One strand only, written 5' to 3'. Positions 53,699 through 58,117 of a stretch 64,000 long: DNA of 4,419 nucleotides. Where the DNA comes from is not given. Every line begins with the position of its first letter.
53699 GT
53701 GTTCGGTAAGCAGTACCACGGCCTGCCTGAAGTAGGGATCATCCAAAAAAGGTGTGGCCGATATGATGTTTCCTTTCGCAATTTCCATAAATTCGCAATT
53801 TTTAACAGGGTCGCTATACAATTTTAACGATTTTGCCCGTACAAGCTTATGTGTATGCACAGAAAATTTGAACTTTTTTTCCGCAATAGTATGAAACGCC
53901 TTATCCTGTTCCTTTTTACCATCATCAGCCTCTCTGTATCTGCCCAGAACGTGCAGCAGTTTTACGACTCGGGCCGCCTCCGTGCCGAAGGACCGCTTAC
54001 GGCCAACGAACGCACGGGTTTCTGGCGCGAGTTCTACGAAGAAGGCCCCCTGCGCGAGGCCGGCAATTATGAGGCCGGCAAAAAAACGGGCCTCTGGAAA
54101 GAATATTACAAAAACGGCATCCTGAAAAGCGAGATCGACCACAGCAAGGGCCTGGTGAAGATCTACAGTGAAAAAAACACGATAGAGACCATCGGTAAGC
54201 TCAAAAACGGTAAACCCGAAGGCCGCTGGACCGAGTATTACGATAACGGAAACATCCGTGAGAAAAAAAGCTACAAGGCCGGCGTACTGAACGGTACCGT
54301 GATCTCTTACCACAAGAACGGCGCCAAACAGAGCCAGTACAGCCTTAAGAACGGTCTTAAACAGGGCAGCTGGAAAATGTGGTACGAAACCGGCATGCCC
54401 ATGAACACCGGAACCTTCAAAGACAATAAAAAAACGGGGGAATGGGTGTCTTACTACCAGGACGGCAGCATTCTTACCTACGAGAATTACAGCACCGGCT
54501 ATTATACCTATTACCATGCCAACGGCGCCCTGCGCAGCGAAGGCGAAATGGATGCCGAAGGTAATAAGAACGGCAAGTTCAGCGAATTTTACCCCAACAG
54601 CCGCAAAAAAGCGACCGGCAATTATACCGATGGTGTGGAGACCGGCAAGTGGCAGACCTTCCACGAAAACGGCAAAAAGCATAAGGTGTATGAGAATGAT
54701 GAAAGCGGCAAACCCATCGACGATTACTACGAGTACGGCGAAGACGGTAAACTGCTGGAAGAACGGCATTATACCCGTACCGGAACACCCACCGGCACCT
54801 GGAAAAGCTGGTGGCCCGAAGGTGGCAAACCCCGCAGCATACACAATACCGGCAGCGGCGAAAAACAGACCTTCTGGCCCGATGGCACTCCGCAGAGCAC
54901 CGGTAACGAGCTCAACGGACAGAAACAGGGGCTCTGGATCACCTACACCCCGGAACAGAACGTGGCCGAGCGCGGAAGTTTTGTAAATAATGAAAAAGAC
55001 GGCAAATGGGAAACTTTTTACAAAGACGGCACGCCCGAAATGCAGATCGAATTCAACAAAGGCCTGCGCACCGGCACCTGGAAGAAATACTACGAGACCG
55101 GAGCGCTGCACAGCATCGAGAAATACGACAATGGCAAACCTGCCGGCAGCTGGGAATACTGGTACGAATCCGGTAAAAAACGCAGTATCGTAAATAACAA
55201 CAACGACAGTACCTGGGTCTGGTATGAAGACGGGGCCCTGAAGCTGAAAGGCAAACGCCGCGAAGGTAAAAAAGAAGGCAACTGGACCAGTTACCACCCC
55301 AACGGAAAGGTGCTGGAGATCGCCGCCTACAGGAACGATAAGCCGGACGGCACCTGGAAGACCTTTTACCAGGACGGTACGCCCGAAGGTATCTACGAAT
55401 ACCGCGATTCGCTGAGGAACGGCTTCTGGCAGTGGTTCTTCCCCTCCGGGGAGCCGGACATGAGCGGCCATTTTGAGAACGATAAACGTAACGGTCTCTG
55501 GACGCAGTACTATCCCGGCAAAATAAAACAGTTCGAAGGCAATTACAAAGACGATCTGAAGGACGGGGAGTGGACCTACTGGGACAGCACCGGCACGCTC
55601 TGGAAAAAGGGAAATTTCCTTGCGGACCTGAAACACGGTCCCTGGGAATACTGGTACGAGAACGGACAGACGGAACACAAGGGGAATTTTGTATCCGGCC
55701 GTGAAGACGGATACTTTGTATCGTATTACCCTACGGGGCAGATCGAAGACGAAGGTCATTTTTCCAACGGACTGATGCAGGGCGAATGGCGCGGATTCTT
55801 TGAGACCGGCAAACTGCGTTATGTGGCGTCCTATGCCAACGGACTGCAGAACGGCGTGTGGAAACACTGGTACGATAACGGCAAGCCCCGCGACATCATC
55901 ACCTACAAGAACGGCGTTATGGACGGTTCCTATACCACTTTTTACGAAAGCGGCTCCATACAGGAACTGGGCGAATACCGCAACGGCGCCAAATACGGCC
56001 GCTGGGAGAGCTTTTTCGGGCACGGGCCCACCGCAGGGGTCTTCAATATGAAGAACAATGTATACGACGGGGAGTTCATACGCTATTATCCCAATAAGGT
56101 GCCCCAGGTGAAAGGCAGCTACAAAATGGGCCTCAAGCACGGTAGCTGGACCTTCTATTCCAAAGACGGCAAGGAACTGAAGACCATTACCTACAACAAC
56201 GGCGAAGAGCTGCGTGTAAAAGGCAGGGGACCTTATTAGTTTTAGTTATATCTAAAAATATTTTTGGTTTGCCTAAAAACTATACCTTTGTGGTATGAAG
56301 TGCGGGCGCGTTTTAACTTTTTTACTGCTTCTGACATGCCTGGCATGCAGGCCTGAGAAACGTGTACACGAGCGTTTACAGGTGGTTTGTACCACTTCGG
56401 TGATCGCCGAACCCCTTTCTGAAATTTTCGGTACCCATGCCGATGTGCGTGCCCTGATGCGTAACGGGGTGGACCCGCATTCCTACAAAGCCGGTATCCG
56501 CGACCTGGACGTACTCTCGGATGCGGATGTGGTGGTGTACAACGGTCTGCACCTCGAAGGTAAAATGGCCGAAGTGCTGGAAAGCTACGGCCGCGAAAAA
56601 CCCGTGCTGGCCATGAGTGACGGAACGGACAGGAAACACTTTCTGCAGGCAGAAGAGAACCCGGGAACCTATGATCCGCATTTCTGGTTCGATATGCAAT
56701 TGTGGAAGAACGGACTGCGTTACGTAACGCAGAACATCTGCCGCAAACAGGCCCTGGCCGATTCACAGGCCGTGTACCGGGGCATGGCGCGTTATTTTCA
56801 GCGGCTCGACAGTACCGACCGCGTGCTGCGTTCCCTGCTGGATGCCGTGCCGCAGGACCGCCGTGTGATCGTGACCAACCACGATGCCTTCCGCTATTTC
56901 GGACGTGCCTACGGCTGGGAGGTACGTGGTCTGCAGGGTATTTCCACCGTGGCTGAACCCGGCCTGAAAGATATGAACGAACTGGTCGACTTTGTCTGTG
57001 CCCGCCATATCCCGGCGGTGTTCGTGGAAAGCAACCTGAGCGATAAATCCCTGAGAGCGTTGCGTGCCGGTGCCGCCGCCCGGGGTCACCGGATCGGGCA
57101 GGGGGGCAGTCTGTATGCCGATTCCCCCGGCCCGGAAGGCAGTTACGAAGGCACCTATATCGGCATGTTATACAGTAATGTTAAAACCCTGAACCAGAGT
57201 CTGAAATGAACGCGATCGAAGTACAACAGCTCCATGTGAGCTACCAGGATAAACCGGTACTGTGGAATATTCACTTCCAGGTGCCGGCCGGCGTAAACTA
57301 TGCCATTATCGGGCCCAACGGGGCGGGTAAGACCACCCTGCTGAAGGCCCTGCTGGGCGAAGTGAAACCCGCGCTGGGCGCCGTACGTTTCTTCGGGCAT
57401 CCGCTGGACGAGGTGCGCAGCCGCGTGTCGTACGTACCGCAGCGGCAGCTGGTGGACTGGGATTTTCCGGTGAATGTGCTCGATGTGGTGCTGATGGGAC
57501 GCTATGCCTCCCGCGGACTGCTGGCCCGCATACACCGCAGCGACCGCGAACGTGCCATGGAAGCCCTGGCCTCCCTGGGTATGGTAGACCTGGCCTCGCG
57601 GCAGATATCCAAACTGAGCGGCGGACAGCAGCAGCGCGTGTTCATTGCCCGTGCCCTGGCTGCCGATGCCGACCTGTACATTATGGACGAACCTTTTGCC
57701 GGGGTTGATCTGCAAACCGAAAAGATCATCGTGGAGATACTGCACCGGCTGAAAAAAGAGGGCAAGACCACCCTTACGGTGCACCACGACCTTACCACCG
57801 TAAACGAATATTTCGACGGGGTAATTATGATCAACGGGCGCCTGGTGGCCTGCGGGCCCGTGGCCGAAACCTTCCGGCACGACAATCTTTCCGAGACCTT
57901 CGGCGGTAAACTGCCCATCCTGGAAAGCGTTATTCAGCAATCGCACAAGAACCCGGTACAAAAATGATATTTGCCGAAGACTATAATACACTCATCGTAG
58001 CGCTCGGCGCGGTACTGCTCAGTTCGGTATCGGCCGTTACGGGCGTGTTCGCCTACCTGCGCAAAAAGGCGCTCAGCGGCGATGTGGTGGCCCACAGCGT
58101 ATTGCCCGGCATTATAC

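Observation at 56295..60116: ytgABCD-like metal uptake operon in which the first permease is fused to a DtxR-like repressor domain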

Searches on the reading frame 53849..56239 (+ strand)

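Call 49: search_protein_families(library=pfam, proteins=[window:53849-56239:+], max_evalue=0.01)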
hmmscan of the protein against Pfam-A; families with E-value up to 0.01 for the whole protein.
window:53849-56239:+ (796 aa): 1 family
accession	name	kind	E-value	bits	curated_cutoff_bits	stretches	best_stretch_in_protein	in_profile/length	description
PF07661.19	MORN_2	-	1.7e-68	218.9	29.6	4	124-143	2-21/22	MORN repeat variant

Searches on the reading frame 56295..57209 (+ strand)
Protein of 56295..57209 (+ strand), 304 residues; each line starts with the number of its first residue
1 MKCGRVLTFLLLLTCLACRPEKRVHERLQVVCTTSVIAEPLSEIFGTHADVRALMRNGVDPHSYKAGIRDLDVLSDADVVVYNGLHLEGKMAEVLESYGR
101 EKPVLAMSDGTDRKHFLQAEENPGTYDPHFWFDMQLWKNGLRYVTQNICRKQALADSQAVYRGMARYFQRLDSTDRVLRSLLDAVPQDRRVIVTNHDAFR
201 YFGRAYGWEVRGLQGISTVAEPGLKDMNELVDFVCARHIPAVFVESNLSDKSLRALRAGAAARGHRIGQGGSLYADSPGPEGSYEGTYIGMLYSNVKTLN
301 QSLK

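Call 3: search_protein_families(library=pfam, proteins=[window:56295-57209:+], max_evalue=0.01)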
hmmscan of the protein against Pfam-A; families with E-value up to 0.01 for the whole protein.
window:56295-57209:+ (304 aa): 1 family
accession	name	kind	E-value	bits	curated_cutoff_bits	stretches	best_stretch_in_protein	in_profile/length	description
PF01297.22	ZnuA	-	6.5e-62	209.8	29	1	30-301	1-262/263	Zinc-uptake complex component A periplasmic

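Call 4: search_protein_families(library=ncbifam, proteins=[window:56295-57209:+], max_evalue=0.01)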
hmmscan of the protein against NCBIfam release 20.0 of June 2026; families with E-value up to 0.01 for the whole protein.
window:56295-57209:+ (304 aa): 8 families
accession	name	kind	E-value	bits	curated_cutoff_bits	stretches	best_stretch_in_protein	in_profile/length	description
NF040870.1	AztC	equivalog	1.5e-52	178.8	350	1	30-303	1-277/277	zinc ABC transporter substrate-binding protein AztC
NF047355.1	ABC_bind_Mn_Staph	exception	5.2e-38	131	500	1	7-304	9-309/309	manganese ABC transporter substrate-binding lipoprotein MntC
NF053703.1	Mn_SBP_EfaA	exception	1e-36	126.7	485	1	7-303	12-309/310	Mn/Fe ABC transporter substrate-binding lipoprotein EfaA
NF053842.1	MnTportMntCDein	equivalog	1.4e-35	122.9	400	1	27-300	5-279/281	manganese ABC transporter substrate-binding protein MntC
TIGR03772.1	anch_rpt_subst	equivalog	3.7e-35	121.5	350.45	2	124-301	314-483/486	anchored repeat ABC transporter, substrate-binding protein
NF040928.1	ABC_lipo_SloC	subfamily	2.5e-34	118.8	525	1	6-303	6-302/304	metal ABC transporter substrate-binding lipoprotein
NF033605.1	Zn_bnd_ABC_AdcA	exception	7.2e-17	61.5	700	1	12-303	18-322/517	zinc ABC transporter substrate-binding lipoprotein AdcA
NF007091.2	PRK09545.1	equivalog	2.1e-12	46.9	268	1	114-262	137-282/318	zinc ABC transporter substrate-binding protein ZnuA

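Call 25: search_solved_structures(query=window:56295-57209:+, max_evalue=1e-10, show_alignments=3)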
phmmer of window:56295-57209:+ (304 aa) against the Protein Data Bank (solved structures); distinct sequences matched with E-value up to 1e-10: 41.
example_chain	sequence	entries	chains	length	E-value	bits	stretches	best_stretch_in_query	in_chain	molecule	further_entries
1k0f_A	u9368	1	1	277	4.6e-65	223.3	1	30-300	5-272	Periplasmic zinc-binding protein troA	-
1toa_A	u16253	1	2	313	5.2e-65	223.1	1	29-300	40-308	PROTEIN (PERIPLASMIC BINDING PROTEIN TROA)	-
3mfq_A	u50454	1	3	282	3.6e-42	148.1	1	29-303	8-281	High-affinity zinc uptake system protein znuA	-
5kzj_A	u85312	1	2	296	2.4e-35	125.7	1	25-298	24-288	Periplasmic solute binding protein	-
4oxq_A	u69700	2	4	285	5.9e-34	121.1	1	26-303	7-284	Manganese ABC transporter, periplasmic-binding protein SitA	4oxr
5w56_A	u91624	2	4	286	1.7e-33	119.6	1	26-298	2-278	Periplasmic solute binding protein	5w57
8svc_A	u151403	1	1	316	9.4e-33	117.2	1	13-304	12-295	Metal ABC transporter substrate-binding protein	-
4utp_A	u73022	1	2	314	1.4e-32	116.6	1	7-298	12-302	MANGANESE ABC TRANSPORTER SUBSTRATE-BINDING LIPOPROTEIN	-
4uto_A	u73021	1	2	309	4.5e-32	115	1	7-291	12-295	MANGANESE ABC TRANSPORTER SUBSTRATE-BINDING LIPOPROTEIN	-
4k3v_A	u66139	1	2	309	1e-31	113.8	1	13-304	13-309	ABC superfamily ATP binding cassette transporter, binding protein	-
4nno_A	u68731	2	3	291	4.9e-31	111.6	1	25-304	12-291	Lipoprotein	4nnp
5hdq_A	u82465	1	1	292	4.9e-31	111.6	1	25-304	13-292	ABC transporter substrate-binding protein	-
1psz_A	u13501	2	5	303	6.7e-31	111.1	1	15-298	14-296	PROTEIN (SURFACE ANTIGEN PSAA) | MANGANESE ABC TRANSPORTER SUBSTRATE-BINDING LIPOPROTEIN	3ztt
3zk7_A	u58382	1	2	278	6.4e-30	107.9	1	27-298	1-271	MANGANESE ABC TRANSPORTER SUBSTRATE-BINDING LIPOPROTEIN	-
3zk8_A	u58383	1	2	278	6.4e-30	107.9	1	27-298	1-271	MANGANESE ABC TRANSPORTER SUBSTRATE-BINDING LIPOPROTEIN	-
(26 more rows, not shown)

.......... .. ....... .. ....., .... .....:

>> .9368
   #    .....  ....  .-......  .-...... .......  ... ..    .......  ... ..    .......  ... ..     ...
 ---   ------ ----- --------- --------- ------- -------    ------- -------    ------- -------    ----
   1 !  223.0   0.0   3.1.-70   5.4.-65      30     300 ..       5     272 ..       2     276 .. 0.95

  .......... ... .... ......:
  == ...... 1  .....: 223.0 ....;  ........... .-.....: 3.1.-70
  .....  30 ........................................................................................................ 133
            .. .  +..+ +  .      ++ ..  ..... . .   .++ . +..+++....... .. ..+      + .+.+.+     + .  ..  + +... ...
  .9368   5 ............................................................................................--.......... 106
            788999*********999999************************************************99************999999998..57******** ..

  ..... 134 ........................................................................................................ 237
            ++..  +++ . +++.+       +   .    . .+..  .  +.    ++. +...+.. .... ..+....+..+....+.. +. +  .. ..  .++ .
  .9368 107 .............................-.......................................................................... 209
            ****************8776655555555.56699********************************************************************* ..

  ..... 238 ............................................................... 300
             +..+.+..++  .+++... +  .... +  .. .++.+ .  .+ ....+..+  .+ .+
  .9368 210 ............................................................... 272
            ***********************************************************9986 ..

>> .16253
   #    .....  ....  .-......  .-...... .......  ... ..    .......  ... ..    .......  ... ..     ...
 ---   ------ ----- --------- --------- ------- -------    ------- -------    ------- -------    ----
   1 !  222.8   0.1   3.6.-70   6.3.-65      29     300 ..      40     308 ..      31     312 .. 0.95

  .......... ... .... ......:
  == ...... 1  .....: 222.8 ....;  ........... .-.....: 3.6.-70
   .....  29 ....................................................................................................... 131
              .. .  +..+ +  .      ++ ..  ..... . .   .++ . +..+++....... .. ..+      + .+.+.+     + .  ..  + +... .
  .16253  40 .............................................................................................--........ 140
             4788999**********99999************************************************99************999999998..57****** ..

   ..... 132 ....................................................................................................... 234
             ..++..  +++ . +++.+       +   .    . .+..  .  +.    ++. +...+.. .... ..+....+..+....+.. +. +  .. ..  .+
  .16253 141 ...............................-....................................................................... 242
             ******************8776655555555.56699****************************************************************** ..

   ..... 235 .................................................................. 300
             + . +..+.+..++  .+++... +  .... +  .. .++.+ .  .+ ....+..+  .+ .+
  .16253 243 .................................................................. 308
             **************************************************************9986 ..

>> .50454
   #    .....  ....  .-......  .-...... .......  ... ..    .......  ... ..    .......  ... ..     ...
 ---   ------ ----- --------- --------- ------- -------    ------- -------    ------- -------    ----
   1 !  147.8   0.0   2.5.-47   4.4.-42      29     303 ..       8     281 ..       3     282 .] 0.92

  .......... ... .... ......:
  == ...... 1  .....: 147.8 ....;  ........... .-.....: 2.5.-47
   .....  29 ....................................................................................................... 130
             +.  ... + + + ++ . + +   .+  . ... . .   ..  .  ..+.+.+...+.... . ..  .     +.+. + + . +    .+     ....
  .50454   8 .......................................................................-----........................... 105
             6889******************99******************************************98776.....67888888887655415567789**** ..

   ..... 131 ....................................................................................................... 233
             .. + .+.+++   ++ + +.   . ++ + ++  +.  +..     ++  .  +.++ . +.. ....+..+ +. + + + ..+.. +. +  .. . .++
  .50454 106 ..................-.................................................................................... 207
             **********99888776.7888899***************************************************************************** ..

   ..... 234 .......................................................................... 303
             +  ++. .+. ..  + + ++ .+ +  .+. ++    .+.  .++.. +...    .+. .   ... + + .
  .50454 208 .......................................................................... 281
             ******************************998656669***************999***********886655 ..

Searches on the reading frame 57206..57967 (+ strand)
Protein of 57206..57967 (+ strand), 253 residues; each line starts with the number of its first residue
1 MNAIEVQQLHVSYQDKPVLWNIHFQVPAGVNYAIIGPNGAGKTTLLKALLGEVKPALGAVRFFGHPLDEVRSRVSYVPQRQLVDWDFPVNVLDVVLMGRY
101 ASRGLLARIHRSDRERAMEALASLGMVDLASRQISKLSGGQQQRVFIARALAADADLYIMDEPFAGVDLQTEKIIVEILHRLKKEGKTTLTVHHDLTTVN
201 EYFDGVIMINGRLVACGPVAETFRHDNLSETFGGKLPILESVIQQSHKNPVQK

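Call 3: search_protein_families(library=pfam, proteins=[window:57206-57967:+], max_evalue=0.01)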
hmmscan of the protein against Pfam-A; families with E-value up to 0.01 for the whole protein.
window:57206-57967:+ (253 aa): 11 families
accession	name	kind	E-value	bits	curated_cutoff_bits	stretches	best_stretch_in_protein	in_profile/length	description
PF00005.33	ABC_tran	-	3.2e-31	109.2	25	1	21-165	3-137/137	ABC transporter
PF13304.12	AAA_21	-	3.8e-10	40.8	27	1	33-70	3-46/304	AAA domain, putative AbiEii toxin, Type IV TA system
PF02463.25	SMC_N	-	7.1e-07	29.3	40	0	32-51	27-49/220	RecF/RecN/SMC N terminal domain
PF13476.12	AAA_23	-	0.00019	22.5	27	1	33-49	23-39/201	AAA domain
PF13555.12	AAA_29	-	0.00034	20.7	27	1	27-49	21-42/61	P-loop containing region of AAA domain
PF13481.12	AAA_25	-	0.004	17.2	27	0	14-76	18-77/195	AAA domain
PF13191.12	AAA_16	-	0.0043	18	32.6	0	33-83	28-73/167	AAA ATPase domain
PF13401.12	AAA_22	-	0.0056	17.4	27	0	33-56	9-32/130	AAA domain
PF03193.22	RsgA_GTPase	-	0.006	16.8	30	0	3-61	81-138/174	RsgA GTPase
PF01926.29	MMR_HSR1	-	0.0065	17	21.9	0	32-59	2-28/113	50S ribosome-binding GTPase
PF09818.15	ABC_ATPase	-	0.0099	15.4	23.2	0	26-50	77-100/283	P-loop domain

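Call 4: search_protein_families(library=ncbifam, proteins=[window:57206-57967:+], max_evalue=0.01)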
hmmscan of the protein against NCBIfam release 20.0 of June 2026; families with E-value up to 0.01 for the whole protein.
window:57206-57967:+ (253 aa): 193 families (the best 25 are shown)
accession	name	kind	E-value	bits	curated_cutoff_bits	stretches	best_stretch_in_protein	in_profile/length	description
NF011630.0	PRK15056.1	equivalog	2.7e-65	220.3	393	1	2-236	5-242/274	manganese/iron ABC transporter ATP-binding protein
NF053840.1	MnTportMntADein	equivalog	1.3e-62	211.5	400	1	4-233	2-230/240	manganese ABC transporter ATP-binding protein MntA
NF040873.1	AztA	equivalog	1.6e-55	187.6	220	1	13-206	2-189/191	zinc ABC transporter ATP-binding protein AztA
TIGR03771.1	anch_rpt_ABC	equivalog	1.7e-53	181.6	268.8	1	28-233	5-210/223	anchored repeat-type ABC transporter ATP-binding subunit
NF010068.0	PRK13548.1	equivalog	4.6e-48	163.6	261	1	3-241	5-249/261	heme ABC transporter ATP-binding protein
NF007082.0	PRK09536.1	equivalog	1.2e-46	159.6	537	1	3-238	3-242/402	corrinoid ABC transporter ATPase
NF008409.0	PRK11231.1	equivalog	3.9e-46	157.5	375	1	4-239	3-242/255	Fe(3+) dicitrate ABC transporter ATP-binding protein FecE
TIGR03873.1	F420-0_ABC_ATP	hypoth_equivalog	1.4e-45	155.6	372.4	1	5-239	3-241/256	putative F420-0 ABC transporter ATP-binding protein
TIGR02315.1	ABC_phnC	equivalog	1e-38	133.2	266.1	1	4-216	2-227/243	phosphonate ABC transporter ATP-binding protein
TIGR01188.1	drrA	subfamily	1e-36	126.8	312.45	1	13-221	3-210/302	daunorubicin resistance ABC transporter, ATP-binding protein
TIGR02857.1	CydD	equivalog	8.8e-36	123.9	435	1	3-202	321-523/529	thiol reductant ABC exporter subunit CydD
NF010060.0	PRK13537.1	equivalog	1.1e-35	123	521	1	3-217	15-228/314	nodulation factor ABC transporter ATP-binding protein NodI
TIGR01166.1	cbiO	subfamily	7.8e-34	116.8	211.8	1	13-196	1-187/190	cobalt ABC transporter, ATP-binding protein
TIGR04521.1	ECF_ATPase_2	equivalog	1.4e-33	116.2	330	1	4-249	1-259/279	energy-coupling factor transporter ATPase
NF007863.0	PRK10575.1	equivalog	6.1e-33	114.2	433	1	6-239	14-252/265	Fe3+-hydroxamate ABC transporter ATP-binding protein FhuC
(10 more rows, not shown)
